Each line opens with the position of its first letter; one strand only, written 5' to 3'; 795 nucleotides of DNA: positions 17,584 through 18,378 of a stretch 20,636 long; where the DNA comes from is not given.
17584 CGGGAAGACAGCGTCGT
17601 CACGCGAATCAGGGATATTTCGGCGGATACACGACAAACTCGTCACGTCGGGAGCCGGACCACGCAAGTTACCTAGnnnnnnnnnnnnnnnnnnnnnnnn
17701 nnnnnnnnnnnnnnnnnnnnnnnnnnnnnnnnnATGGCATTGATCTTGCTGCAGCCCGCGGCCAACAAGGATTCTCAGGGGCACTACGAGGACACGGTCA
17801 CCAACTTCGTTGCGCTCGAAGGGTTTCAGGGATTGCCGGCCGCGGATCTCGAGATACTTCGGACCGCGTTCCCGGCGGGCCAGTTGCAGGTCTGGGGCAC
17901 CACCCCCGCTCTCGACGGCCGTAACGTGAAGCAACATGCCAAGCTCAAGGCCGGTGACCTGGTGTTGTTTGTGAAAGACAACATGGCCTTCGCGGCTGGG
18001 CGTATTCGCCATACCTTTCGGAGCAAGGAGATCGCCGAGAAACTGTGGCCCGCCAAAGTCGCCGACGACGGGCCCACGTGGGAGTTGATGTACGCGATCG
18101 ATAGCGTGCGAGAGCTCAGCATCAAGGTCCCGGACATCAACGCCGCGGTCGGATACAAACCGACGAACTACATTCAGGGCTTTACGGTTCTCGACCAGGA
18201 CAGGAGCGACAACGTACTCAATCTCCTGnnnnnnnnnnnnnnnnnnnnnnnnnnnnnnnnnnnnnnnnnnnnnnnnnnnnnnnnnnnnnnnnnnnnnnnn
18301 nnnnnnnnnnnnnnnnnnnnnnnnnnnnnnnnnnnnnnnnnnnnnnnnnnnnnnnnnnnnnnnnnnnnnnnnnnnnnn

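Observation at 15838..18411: Candidate novel defence module: MazG-like NTP pyrophosphohydrolase + EVE-like::PD-(D/E)xK nuclease + standalone EVE-like paralog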

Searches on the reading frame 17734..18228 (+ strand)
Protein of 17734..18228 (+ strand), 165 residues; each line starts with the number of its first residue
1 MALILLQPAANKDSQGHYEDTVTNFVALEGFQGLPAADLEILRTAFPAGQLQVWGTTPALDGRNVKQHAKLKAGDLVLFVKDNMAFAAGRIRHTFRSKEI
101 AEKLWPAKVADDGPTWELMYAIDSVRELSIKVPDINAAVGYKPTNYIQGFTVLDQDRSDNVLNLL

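Call 116: search_protein_representatives(protein=window:17734-18228:+)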
Query: 165 residues. Proteins with E-value up to 0.001 (for the whole library): 1005; up to 1e-10: 432; up to 1e-30: 8. The best 150 are listed.
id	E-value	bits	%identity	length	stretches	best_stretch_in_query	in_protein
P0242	4.3e-47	175.9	53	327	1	1-160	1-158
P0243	2.9e-41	156.9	56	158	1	1-135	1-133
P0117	6.1e-41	155.9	84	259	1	79-165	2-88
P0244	6.2e-35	136.4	44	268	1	1-162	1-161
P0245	1.0e-34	135.6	44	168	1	3-164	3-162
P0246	3.9e-34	133.8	44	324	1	4-163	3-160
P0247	7.7e-33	129.6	45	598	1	4-164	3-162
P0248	1.4e-32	128.8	45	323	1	3-159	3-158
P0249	1.1e-30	122.5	40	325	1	1-164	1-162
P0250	1.5e-30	122.1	43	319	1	4-164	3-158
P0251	6.2e-30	120.1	45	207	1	3-163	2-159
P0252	1.1e-29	119.3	40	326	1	2-162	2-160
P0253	1.4e-29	118.9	53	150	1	53-164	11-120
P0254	4.7e-29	117.3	40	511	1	2-160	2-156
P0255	5.1e-29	117.2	37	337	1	2-163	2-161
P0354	1.3e-20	89.8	37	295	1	4-163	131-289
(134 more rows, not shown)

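Call 118: search_protein_families(library=pfam, alignment_id=A4, max_evalue=0.001)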
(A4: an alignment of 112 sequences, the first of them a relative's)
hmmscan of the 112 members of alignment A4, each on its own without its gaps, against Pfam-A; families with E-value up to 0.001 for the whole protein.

A. member 1, P0242 (327 aa): 0 families

B. families by the number of members that match (of 112 scanned): 17 families
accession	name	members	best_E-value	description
PF13391.12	HNH_2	16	1.7e-14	HNH endonuclease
PF07728.20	AAA_5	6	3.5e-20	AAA domain (dynein-related subfamily)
PF01844.29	HNH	6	4.2e-12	HNH endonuclease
PF02182.23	SAD_SRA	4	8e-41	SAD/SRA domain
PF00004.35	AAA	4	1.6e-09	ATPase family associated with various cellular activities (AAA)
PF13401.12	AAA_22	4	3.2e-07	AAA domain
PF13020.12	NOV_C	3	2.7e-09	Protein NO VEIN, C-terminal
PF13191.12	AAA_16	2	0.00025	AAA ATPase domain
PF12643.12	MazG-like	1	1.5e-13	MazG-like family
PF11907.13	DUF3427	1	4.1e-10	Domain of unknown function (DUF3427)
PF14279.12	HNH_5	1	3.5e-06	HNH endonuclease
PF00439.30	Bromodomain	1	7.9e-06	Bromodomain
PF13481.12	AAA_25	1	2.6e-05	AAA domain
PF15650.12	Tox-REase-9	1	5.2e-05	Restriction endonuclease fold toxin 9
PF12775.13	AAA_7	1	0.00026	P-loop containing dynein motor region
PF01878.24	EVE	1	0.00048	EVE domain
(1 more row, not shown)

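Call 120: find_encoding_contigs(protein=P0354, flank=5000, max_places=3)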
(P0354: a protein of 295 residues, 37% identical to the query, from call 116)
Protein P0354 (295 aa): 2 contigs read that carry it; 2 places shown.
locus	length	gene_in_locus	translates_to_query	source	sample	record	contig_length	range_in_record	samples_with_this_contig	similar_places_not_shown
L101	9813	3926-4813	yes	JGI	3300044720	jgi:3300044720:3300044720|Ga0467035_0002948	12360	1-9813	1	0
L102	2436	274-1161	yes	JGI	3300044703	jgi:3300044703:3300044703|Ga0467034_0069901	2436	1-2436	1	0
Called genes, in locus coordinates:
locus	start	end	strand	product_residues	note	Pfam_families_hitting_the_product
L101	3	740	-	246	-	?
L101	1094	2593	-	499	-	-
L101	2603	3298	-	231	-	-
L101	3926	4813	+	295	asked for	PF12643:MazG-like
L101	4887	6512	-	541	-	PF07719:TPR_2 (faint), PF14559:TPR_19 (faint)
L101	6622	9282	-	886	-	PF00069:Pkinase, PF01636:APH (faint), PF07714:PK_Tyr_Ser-Thr, PF07676:PD40 (faint), PF26550:Tricorn_2nd (faint), PF26549:Tricorn_N (weak)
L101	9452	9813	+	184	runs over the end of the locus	-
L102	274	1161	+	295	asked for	PF12643:MazG-like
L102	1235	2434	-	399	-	?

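Call 121: search_solved_structures(query=A4, max_evalue=1, show_alignments=1)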
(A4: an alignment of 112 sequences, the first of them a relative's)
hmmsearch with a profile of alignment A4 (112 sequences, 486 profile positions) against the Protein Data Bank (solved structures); distinct sequences matched with E-value up to 1: 3.
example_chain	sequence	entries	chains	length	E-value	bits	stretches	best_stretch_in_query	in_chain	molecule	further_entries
6yex_A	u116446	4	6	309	6.9e-18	67.9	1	266-435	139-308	HNH endonuclease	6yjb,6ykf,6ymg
6p0f_A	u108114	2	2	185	0.0061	18.6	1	122-195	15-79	GTPase subunit of restriction endonuclease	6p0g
6ut5_A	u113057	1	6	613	0.12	14.4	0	122-195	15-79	GTPase subunit of restriction endonuclease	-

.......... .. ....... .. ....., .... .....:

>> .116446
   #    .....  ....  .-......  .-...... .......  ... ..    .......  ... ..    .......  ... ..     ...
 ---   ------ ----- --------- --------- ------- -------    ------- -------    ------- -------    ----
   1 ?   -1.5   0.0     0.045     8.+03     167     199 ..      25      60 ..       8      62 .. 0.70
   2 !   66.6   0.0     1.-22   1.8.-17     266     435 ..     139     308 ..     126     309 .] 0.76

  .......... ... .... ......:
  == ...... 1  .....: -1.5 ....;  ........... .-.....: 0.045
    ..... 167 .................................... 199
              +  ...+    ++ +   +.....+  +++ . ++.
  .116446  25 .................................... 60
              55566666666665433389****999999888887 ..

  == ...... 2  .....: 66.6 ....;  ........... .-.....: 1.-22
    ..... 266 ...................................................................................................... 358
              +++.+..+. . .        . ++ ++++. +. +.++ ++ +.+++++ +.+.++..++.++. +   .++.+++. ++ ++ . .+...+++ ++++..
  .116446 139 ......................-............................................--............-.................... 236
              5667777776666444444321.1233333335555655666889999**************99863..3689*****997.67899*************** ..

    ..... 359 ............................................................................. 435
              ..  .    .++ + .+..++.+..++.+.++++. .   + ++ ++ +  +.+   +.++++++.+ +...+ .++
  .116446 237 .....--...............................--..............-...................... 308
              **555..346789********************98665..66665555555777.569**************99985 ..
